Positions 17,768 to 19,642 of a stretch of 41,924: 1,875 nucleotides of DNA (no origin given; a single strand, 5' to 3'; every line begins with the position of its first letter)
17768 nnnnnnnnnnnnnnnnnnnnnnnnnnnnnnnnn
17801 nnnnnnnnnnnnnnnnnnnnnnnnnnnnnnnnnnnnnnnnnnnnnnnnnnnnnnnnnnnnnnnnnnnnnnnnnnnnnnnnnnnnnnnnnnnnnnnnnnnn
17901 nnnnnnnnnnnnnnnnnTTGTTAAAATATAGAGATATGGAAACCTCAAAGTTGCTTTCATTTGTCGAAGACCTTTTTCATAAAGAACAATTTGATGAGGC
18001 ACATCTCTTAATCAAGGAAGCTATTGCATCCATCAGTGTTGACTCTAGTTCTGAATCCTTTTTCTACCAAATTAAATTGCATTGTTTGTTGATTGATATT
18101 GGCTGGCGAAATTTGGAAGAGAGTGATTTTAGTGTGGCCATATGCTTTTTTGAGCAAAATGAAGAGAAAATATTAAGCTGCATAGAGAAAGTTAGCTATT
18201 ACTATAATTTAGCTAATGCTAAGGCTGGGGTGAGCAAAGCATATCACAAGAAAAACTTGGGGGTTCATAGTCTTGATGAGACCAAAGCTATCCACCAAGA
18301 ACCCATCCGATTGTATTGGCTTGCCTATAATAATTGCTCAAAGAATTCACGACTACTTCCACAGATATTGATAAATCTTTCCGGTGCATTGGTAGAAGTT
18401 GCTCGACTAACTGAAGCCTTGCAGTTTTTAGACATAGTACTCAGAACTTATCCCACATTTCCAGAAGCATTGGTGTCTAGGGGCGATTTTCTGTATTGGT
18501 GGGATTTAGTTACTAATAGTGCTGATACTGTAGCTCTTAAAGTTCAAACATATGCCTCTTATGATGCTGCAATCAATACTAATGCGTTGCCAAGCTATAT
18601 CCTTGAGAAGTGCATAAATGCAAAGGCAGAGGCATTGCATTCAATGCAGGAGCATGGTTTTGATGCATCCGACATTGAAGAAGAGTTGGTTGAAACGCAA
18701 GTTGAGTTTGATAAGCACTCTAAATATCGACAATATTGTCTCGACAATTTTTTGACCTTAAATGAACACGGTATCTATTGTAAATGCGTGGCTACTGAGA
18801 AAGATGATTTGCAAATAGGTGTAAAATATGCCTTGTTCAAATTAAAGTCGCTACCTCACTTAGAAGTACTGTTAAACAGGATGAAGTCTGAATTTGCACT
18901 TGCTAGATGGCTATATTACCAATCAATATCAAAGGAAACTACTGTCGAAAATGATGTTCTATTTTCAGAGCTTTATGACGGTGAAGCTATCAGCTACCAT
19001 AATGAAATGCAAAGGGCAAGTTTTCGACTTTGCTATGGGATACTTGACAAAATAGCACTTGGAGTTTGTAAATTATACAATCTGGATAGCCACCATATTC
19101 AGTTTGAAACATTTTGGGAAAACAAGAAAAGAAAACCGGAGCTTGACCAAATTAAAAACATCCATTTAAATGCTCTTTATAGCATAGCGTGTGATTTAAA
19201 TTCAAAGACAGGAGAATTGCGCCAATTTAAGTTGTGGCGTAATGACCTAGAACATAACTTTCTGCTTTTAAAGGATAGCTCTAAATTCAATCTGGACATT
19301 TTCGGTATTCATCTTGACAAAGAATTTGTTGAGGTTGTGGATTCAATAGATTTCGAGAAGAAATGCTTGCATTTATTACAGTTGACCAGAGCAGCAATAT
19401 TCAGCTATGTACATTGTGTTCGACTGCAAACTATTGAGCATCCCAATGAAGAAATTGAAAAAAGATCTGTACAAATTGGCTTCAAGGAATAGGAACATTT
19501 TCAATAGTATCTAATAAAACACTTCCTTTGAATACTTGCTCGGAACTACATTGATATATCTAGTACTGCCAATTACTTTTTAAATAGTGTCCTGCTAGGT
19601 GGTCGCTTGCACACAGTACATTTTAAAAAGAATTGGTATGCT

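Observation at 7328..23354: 16-kb island integrated into the last 18 bp of mnmE, the same target used by SGI1-family elements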

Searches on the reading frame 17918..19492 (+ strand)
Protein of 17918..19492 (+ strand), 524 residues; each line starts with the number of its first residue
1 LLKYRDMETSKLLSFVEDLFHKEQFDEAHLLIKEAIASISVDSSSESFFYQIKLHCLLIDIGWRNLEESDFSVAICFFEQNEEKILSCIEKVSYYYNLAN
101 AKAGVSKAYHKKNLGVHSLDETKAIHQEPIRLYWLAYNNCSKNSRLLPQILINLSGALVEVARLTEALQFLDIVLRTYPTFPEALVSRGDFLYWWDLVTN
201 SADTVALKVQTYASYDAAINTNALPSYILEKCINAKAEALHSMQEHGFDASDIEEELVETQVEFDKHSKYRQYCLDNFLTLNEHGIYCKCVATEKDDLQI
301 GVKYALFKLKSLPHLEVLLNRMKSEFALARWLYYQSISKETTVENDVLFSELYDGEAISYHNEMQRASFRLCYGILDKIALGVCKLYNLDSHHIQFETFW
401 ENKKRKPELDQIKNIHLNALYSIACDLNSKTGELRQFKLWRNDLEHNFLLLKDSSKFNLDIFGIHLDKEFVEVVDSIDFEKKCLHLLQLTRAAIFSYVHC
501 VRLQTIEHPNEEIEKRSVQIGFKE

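Call 6: search_protein_families(library=pfam, proteins=[window:17918-19492:+], max_evalue=0.01)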
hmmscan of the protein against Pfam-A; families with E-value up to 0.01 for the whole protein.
window:17918-19492:+ (524 aa): 1 family
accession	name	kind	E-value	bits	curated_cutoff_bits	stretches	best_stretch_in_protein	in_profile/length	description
PF18733.6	HEPN_LA2681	-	2.3e-40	138.6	27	1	309-502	4-202/204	LA2681-like HEPN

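Call 9: search_protein_families(library=padloc, proteins=[window:17918-19492:+], max_evalue=0.001)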
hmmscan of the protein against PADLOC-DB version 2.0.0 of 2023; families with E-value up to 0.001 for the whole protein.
window:17918-19492:+ (524 aa): 0 families

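Call 33: search_protein_families(library=ncbifam, proteins=[window:17918-19492:+], max_evalue=0.001)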
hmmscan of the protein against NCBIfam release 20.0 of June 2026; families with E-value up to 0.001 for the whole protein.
window:17918-19492:+ (524 aa): 0 families
